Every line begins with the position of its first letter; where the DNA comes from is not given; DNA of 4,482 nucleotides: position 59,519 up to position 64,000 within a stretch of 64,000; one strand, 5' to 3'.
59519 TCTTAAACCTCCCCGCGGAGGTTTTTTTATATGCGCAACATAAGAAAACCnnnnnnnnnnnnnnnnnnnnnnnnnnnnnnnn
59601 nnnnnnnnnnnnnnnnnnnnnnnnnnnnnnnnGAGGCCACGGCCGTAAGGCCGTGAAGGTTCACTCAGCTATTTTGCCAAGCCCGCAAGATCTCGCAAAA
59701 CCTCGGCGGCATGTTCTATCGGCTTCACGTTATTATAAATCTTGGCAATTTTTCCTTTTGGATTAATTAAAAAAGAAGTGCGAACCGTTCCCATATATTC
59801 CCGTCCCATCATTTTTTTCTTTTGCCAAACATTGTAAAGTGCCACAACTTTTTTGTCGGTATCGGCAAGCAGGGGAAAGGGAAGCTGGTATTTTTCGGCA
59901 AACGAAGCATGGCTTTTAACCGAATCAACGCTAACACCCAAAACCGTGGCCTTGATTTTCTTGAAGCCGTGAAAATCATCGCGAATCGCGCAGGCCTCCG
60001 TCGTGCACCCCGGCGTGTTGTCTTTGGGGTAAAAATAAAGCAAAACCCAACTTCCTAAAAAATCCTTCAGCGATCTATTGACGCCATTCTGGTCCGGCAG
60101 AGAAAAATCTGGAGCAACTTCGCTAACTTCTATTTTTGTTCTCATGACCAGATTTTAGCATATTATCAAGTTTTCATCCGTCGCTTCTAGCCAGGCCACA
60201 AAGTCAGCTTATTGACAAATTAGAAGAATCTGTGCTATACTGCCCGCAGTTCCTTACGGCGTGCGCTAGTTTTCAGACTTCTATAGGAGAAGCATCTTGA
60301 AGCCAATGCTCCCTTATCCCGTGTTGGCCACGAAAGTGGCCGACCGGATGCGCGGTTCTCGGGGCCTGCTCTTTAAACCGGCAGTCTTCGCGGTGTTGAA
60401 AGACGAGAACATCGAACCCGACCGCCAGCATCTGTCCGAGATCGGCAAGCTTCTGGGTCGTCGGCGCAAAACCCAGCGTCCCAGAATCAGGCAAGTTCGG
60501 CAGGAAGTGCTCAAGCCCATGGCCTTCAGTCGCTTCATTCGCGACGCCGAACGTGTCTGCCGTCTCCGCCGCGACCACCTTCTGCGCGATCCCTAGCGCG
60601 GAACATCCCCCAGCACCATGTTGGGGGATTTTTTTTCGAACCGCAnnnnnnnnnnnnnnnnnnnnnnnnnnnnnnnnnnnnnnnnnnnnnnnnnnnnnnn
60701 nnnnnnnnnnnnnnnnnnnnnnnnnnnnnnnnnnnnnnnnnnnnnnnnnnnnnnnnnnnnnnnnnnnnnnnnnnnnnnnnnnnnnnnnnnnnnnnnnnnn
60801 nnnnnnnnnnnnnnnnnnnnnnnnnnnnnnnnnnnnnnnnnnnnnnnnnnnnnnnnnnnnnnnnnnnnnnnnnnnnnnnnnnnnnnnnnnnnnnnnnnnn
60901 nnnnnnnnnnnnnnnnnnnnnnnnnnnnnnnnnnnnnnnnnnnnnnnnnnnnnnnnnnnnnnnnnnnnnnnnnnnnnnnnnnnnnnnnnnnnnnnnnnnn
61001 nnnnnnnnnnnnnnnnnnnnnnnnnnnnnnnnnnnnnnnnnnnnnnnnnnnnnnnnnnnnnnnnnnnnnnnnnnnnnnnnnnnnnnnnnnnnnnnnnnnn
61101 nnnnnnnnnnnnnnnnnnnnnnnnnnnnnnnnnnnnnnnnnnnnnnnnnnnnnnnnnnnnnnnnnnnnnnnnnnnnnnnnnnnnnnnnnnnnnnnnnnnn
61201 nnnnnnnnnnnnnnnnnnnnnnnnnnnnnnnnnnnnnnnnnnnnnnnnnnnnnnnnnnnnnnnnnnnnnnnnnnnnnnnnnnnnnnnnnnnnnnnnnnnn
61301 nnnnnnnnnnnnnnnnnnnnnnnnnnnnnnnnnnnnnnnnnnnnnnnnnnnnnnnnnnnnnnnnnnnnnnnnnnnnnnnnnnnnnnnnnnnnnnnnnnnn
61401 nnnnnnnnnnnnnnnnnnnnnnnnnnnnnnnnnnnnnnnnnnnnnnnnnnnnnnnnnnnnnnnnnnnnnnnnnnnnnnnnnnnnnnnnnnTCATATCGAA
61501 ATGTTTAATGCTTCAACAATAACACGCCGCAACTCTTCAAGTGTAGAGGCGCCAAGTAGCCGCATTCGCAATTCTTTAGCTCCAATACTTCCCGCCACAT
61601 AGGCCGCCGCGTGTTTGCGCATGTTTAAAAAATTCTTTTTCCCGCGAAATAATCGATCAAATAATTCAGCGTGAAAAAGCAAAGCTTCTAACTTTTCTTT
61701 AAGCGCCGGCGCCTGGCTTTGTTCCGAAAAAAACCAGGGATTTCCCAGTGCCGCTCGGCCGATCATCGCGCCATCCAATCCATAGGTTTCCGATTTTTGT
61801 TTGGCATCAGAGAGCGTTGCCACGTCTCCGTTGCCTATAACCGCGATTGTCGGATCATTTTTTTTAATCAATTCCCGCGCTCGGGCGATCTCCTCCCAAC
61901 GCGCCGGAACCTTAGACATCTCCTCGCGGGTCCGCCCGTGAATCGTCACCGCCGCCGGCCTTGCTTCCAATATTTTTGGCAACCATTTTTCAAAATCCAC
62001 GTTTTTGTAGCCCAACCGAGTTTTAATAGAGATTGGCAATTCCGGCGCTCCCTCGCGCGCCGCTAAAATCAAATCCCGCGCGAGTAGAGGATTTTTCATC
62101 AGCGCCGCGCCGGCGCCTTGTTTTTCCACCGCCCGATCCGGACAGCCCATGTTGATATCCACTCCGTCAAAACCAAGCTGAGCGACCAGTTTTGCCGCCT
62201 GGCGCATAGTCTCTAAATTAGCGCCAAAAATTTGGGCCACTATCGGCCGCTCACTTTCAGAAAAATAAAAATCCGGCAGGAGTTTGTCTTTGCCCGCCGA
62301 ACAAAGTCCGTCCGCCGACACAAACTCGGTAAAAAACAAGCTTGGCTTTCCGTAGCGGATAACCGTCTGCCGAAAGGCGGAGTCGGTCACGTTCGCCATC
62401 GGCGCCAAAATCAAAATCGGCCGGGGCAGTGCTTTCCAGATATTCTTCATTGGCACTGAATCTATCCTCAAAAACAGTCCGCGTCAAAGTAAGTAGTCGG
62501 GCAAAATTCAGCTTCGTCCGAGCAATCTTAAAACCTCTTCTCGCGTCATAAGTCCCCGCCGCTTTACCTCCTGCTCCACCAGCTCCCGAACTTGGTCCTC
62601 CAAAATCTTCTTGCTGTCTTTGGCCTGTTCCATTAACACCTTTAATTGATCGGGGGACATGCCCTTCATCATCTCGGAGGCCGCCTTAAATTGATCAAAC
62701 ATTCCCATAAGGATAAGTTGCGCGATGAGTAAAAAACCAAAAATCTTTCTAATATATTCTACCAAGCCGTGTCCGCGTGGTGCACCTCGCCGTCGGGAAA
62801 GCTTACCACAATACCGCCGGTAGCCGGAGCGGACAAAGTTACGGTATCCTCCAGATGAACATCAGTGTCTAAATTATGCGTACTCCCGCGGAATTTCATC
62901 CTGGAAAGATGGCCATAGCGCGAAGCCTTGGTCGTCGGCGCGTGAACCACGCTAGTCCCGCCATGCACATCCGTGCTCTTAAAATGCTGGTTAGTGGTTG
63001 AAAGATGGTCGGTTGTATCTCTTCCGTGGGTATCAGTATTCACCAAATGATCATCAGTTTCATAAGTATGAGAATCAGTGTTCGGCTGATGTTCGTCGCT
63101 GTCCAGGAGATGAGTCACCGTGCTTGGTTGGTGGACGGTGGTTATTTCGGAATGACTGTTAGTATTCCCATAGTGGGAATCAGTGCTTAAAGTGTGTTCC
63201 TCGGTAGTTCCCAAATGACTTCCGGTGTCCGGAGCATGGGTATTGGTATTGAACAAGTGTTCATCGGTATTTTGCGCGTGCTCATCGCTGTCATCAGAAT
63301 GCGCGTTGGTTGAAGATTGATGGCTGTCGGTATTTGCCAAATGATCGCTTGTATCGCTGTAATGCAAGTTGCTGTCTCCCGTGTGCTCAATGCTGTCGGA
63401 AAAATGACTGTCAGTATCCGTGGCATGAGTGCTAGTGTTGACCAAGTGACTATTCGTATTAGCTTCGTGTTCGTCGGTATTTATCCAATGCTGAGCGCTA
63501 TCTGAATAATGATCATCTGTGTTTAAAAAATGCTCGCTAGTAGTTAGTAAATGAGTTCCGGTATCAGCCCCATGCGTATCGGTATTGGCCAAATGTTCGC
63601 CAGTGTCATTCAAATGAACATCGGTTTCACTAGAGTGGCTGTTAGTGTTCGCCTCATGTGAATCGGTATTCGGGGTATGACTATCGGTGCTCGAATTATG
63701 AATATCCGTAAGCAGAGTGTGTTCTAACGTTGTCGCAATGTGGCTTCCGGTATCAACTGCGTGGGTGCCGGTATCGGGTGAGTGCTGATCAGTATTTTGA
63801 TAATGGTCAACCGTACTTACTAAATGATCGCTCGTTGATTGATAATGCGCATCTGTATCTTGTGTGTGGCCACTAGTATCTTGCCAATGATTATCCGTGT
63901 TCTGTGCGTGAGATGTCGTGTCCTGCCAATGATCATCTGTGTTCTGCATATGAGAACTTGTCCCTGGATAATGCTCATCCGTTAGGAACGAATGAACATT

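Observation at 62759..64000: Protein built from ~47 perfect heptad repeats H-x-x-[DNS]-T-[DST]-x (His ladder), continuing beyond the window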

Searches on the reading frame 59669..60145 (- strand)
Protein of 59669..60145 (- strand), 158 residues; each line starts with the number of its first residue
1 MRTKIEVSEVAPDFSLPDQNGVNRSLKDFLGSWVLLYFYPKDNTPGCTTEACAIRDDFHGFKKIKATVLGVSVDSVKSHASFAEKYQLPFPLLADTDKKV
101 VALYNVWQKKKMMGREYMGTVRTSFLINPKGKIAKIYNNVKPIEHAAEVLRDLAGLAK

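Call 7: search_protein_families(library=pfam, proteins=[window:59669-60145:-], max_evalue=0.01)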
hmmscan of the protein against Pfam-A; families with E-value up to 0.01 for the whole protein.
window:59669-60145:- (158 aa): 4 families
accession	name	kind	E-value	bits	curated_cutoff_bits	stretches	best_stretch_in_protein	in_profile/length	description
PF00578.27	AhpC-TSA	-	5.2e-42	143.2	26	1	8-135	2-123/124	AhpC/TSA family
PF08534.16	Redoxin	-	1.1e-17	64.6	26.6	1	9-145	4-143/148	Redoxin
PF13911.12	AhpC-TSA_2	-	0.0018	19.1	27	1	58-123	6-72/114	AhpC/TSA antioxidant enzyme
PF02630.20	SCO1-SenC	-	0.0056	17.1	22.8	0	12-74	2-66/134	SCO1/SenC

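Call 8: search_protein_families(library=phrogs, proteins=[window:59669-60145:-], max_evalue=0.01)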
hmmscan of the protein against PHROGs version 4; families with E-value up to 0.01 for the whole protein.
window:59669-60145:- (158 aa): 1 family
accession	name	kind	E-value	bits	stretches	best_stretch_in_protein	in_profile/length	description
phrog_20402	-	unknown function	1.5e-18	67.8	1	4-150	3-147/153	-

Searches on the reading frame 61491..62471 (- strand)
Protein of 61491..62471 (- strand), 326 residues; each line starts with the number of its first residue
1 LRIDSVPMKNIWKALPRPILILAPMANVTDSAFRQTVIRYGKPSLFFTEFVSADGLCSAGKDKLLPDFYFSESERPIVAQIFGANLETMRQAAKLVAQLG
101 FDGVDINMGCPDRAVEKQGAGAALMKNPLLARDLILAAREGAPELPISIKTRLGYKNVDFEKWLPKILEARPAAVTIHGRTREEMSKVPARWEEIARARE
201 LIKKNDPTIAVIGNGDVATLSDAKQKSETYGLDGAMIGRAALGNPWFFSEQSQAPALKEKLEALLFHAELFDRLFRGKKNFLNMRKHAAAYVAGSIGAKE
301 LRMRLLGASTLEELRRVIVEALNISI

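Call 7: search_protein_families(library=pfam, proteins=[window:61491-62471:-], max_evalue=0.01)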
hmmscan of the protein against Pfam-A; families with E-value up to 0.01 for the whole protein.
window:61491-62471:- (326 aa): 1 family
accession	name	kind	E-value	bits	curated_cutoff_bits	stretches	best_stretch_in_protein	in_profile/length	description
PF01207.24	Dus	-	2.9e-63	214.3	20.4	1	21-312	1-296/311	Dihydrouridine synthase (Dus)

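Call 8: search_protein_families(library=phrogs, proteins=[window:61491-62471:-], max_evalue=0.01)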
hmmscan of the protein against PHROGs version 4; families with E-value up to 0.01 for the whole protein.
window:61491-62471:- (326 aa): 1 family
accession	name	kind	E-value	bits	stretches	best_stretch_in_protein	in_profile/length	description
phrog_23281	-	unknown function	4.9e-37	128.8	1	35-307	5-284/308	-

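Call 10: find_related_loci(query=window:61491-62471:-, collection=genome_contigs, flank=10000)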
Query window:61491-62471:- (326 aa) in genome_contigs; peptide patterns used: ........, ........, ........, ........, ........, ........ (x = any residue, [..] = any of these).
600 stretches matched a pattern (row limit reached: there are more); 533 encode a relative of the query (tblastn E <= 1e-3); the best 80 are kept; 80 distinct loci.
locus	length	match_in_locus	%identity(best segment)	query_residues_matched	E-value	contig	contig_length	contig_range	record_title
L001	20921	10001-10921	56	9-318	2e-115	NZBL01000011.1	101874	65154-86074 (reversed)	MAG: bacterium isolate ARS1386 43188, whole genome shotgun sequence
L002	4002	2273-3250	56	8-324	2e-116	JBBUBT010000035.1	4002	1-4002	MAG: Patescibacteria group bacterium isolate H43-bin122_1 H43_bin122_1_000000000035, whole genome shotgun sequence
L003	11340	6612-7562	56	6-322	3e-114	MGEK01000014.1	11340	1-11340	MAG: Candidatus Uhrbacteria bacterium RIFCSPLOWO2_01_FULL_47_25 rifcsplowo2_01_scaffold_21019, whole genome shotgun sequ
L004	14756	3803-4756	54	10-326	3e-113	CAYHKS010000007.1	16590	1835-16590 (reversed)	MAG TPA_asm: uncultured Candidatus Saccharibacteria bacterium isolate ERP119705_co13_489 genome assembly, contig: NODE_4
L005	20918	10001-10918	54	5-310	3e-113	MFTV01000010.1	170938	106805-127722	MAG: Candidatus Nomurabacteria bacterium RIFCSPHIGHO2_02_40_30 rifcsphigho2_02_sub10_scaffold_5, whole genome shotgun se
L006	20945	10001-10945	54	9-322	9e-113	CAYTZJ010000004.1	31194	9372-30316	MAG TPA_asm: uncultured Candidatus Saccharibacteria bacterium isolate SRP278252_co2_242 genome assembly, contig: NODE_28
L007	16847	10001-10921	54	9-317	4e-111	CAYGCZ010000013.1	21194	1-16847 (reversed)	MAG TPA_asm: uncultured Candidatus Saccharibacteria bacterium isolate ERP113451_co3_421 genome assembly, contig: NODE_18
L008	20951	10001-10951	53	9-320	2e-110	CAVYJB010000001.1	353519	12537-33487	MAG: uncultured bacterium isolate MFD01476.bin.1.98 genome assembly, contig: contig_23397, whole genome shotgun sequence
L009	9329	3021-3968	53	9-318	3e-110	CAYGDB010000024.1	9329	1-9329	MAG TPA_asm: uncultured Candidatus Saccharibacteria bacterium isolate ERP113451_co1_290 genome assembly, contig: NODE_92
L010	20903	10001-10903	55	9-306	1e-109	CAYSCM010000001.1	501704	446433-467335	MAG TPA_asm: uncultured Candidatus Saccharibacteria bacterium isolate SRP273308_co1_74 genome assembly, contig: NODE_10_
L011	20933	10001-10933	52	8-317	4e-109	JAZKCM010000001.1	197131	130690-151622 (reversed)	MAG: Patescibacteria group bacterium isolate ADI_H3L2_122-bin042_1 ADIH3L2_B042_1_000000000001, whole genome shotgun seq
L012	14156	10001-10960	52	6-318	5e-109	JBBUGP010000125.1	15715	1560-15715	MAG: Patescibacteria group bacterium isolate H43-bin045_1 H43_bin045_1_000000000125, whole genome shotgun sequence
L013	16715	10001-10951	53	7-318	5e-109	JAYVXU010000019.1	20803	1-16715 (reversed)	MAG: Candidatus Adlerbacteria bacterium isolate GL85_DN_metabinner_15 GL85_DN_metabinner_15_18, whole genome shotgun seq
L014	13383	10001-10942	53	9-325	6e-109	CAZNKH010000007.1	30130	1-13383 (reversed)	MAG TPA_asm: uncultured Candidatus Saccharibacteria bacterium isolate binchicken_co115_319 genome assembly, contig: NODE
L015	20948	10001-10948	53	8-322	1e-108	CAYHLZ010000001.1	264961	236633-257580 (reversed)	MAG TPA_asm: uncultured Candidatus Saccharibacteria bacterium isolate ERP119705_co13_60 genome assembly, contig: NODE_17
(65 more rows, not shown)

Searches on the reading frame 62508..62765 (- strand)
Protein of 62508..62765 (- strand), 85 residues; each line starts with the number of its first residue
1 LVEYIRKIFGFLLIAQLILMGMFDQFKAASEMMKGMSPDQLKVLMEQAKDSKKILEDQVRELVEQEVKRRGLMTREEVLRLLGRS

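Call 7: search_protein_families(library=pfam, proteins=[window:62508-62765:-], max_evalue=0.01)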
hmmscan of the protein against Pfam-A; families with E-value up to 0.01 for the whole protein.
window:62508-62765:- (85 aa): 0 families

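Call 8: search_protein_families(library=phrogs, proteins=[window:62508-62765:-], max_evalue=0.01)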
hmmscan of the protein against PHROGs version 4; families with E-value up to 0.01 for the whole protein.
window:62508-62765:- (85 aa): 1 family
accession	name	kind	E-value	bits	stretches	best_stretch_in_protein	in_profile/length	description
phrog_32572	-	unknown function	0.003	18.6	1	56-83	36-63/71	-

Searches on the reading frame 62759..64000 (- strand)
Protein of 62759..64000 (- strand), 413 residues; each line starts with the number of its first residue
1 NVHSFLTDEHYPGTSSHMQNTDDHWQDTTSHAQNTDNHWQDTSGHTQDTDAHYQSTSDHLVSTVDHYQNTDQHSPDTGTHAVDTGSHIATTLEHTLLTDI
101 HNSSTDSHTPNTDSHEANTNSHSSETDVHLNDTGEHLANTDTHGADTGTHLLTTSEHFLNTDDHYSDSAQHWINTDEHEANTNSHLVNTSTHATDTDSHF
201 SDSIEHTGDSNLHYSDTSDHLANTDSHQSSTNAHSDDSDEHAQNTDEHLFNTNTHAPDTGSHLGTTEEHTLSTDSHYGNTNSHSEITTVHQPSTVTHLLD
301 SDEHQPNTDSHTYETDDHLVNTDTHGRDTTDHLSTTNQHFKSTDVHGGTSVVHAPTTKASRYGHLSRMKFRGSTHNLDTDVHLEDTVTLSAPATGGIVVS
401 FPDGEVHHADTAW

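Call 7: search_protein_families(library=pfam, proteins=[window:62759-64000:-], max_evalue=0.01)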
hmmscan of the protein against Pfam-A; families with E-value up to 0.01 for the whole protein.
window:62759-64000:- (413 aa): 0 families

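Call 8: search_protein_families(library=phrogs, proteins=[window:62759-64000:-], max_evalue=0.01)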
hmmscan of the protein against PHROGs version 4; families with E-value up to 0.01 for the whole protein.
window:62759-64000:- (413 aa): 0 families

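Call 9: find_homologous_proteins(query=window:62759-64000:-)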
Query window:62759-64000:-: 1597 candidates shared short words with the query, none scored E <= 0.001.

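Call 27: predict_structure(protein=window:62759-64000:-)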
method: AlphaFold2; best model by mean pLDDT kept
length: 413 residues; sequences in the alignment: 1
mean_pLDDT: 39.8   pTM: 0.16
mean pLDDT of the five models: 39.8, 37.0, 35.7, 35.5, 30.9
residues with pLDDT >= 90: 0; 70-90: 0; 50-70: 14; < 50: 399
segments of 3 or more residues with pLDDT < 50: 1-50, 53-82, 84-108, 116-128, 131-235, 239-248, 250-290, 292-413
pLDDT, mean of each block of 10 residues (from residue 1): 38 39 42 43 45 46 42 41 39 38 44 41 43 39 37 36 41 39 35 39 41 44 40 46 42 36 39 39 39 41 39 44 39 35 33 34 35 35 38 44 42 38
secondary structure, 60 per line:
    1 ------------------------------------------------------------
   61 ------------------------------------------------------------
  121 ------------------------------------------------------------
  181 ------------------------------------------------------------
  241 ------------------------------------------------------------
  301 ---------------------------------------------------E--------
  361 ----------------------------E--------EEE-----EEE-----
elements in order: E398-400 E406-408
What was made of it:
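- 62762..62923 (-): 54-residue C-terminal non-repeat tail (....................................), followed by the stop at 62759-62761. AF2 places two short strands here at low confidence (call 27).
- On Histidine-zipper coiled coil (DELD/SmbP type): AF2 gives no helix and pLDDT 39.8 (call 27).
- Disorder and polarity: AF2 pLDDT 39.8 with no secondary structure in the repeat (call 27). AF2 predicts no strands (call 27). AF2 predicts no helix (call 27).
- Tried and rejected: AF2 on the single sequence was uninformative beyond 'no predicted structure' (call 27).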

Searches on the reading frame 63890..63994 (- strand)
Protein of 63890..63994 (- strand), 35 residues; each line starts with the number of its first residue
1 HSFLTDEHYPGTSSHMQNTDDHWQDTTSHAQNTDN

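Call 28: search_protein_representatives(alignment_id=A1)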
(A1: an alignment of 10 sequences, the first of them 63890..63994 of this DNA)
Query: 10 sequences, 35 profile positions. Proteins with E-value up to 0.001 (for the whole library): 96; up to 1e-10: 12; up to 1e-30: 0. The best 96 are listed.
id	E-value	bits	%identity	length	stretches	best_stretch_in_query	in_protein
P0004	1.1e-26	108.5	-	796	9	1-35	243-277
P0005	1.8e-23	98.2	-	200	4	1-33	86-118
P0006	1.3e-18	82.7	-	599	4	1-33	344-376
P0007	2.0e-18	82.1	-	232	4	3-33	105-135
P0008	6.4e-18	80.5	-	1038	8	1-35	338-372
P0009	3.4e-15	71.8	-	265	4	1-35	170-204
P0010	9.0e-13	64.0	-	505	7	1-29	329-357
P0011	4.7e-12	61.7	-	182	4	1-33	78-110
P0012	5.1e-12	61.6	-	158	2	1-33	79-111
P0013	6.8e-12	61.2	-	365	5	7-30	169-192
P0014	9.1e-12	60.8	-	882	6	1-35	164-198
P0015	9.1e-11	57.6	-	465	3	1-30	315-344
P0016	2.3e-10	56.3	-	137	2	3-33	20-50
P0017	2.6e-10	56.1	-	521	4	1-33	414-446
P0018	3.2e-10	55.9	-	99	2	1-34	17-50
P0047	1.6e-05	40.9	-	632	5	7-35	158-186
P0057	5.0e-05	39.2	-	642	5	1-35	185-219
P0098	7.6e-04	35.4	-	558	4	1-31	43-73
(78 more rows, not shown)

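Call 38: find_encoding_contigs(protein=P0008, flank=8000, max_places=3)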
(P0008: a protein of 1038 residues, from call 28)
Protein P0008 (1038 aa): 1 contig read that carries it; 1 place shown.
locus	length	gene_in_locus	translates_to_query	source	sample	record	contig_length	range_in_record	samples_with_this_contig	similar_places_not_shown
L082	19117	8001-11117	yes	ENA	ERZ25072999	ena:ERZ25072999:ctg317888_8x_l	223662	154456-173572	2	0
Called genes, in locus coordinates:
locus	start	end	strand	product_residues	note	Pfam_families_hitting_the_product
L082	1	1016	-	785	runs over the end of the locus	PF03772:Competence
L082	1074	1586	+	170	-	PF01467:CTP_transf_like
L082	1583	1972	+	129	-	PF01042:Ribonuc_L-PSP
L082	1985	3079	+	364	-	PF01926:MMR_HSR1, PF02421:FeoB_N, PF06071:YchF-GTPase_C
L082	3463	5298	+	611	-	PF00082:Peptidase_S8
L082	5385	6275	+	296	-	-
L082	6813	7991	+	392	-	-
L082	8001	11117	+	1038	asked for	-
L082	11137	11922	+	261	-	-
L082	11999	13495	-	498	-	PF03972:MmgE_PrpD_N, PF19305:MmgE_PrpD_C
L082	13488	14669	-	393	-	PF00285:Citrate_synt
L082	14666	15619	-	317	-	PF13714:PEP_mutase, PF00463:ICL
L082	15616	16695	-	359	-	-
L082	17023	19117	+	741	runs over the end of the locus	PF00005:ABC_tran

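Call 40: find_encoding_contigs(protein=P0004, flank=8000, max_places=3)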
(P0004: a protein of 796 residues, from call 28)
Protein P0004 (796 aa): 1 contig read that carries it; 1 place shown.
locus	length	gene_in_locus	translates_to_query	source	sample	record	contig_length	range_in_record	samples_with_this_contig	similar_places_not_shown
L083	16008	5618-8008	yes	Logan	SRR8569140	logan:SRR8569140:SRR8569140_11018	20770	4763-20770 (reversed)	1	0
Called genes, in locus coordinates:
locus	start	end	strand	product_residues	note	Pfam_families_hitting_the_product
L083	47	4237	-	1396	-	PF06283:ThuA, PF13442:Cytochrome_CBB3 (faint), PF23500:DUF7133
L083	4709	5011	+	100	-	-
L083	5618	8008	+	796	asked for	-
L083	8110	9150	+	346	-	PF02985:HEAT (faint), PF13646:HEAT_2 (weak)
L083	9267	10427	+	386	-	-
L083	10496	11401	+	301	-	PF01261:AP_endonuc_2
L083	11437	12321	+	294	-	PF01261:AP_endonuc_2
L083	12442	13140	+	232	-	-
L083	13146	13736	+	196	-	-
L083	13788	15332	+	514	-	PF23981:DUF7305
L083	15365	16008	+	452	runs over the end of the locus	PF13646:HEAT_2 (weak), PF00514:Arm (faint), PF02985:HEAT (faint)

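Call 41: find_encoding_contigs(protein=P0009, flank=8000, max_places=3)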
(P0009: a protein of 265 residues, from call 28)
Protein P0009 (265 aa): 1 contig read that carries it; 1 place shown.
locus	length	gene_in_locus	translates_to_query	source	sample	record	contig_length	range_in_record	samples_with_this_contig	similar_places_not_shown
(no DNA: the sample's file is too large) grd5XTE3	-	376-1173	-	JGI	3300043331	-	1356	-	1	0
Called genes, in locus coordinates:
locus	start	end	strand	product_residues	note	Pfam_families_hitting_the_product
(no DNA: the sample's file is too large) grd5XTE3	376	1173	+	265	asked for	-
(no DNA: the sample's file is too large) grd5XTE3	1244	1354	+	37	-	?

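Call 56: search_protein_families(library=pfam, proteins=[P0004, P0008, P0014, P0047, P0057, P0098], max_evalue=0.01)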
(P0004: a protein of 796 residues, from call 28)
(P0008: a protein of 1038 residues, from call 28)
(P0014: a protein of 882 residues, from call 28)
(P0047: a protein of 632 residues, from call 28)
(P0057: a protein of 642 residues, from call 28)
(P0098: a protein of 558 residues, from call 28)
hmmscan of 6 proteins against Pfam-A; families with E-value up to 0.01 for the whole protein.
P0004 (796 aa): 0 families

P0008 (1038 aa): 0 families

P0014 (882 aa): 0 families

P0047 (632 aa): 0 families

P0057 (642 aa): 0 families

P0098 (558 aa): 0 families

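Call 62: search_protein_families(library=ncbifam, proteins=[P0008, P0004], max_evalue=0.01)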
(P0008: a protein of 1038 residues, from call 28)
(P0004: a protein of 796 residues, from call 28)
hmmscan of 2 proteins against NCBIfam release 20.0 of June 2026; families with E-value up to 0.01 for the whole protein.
P0008 (1038 aa): 0 families

P0004 (796 aa): 0 families

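Call 85: search_solved_structures(query=P0008, max_evalue=1)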
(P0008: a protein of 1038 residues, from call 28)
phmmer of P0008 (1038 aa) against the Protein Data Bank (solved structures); distinct sequences matched with E-value up to 1: 0.

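Call 88: search_protein_families(library=padloc, proteins=[P0008, P0004], max_evalue=0.01)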
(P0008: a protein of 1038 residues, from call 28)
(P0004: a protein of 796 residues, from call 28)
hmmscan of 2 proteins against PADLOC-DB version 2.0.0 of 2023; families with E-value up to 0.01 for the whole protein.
P0008 (1038 aa): 0 families

P0004 (796 aa): 0 families

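Call 89: search_protein_families(library=phrogs, proteins=[P0008, P0004], max_evalue=0.01)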
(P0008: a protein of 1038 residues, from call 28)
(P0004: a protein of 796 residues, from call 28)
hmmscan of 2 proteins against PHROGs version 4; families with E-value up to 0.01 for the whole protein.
P0008 (1038 aa): 0 families

P0004 (796 aa): 0 families
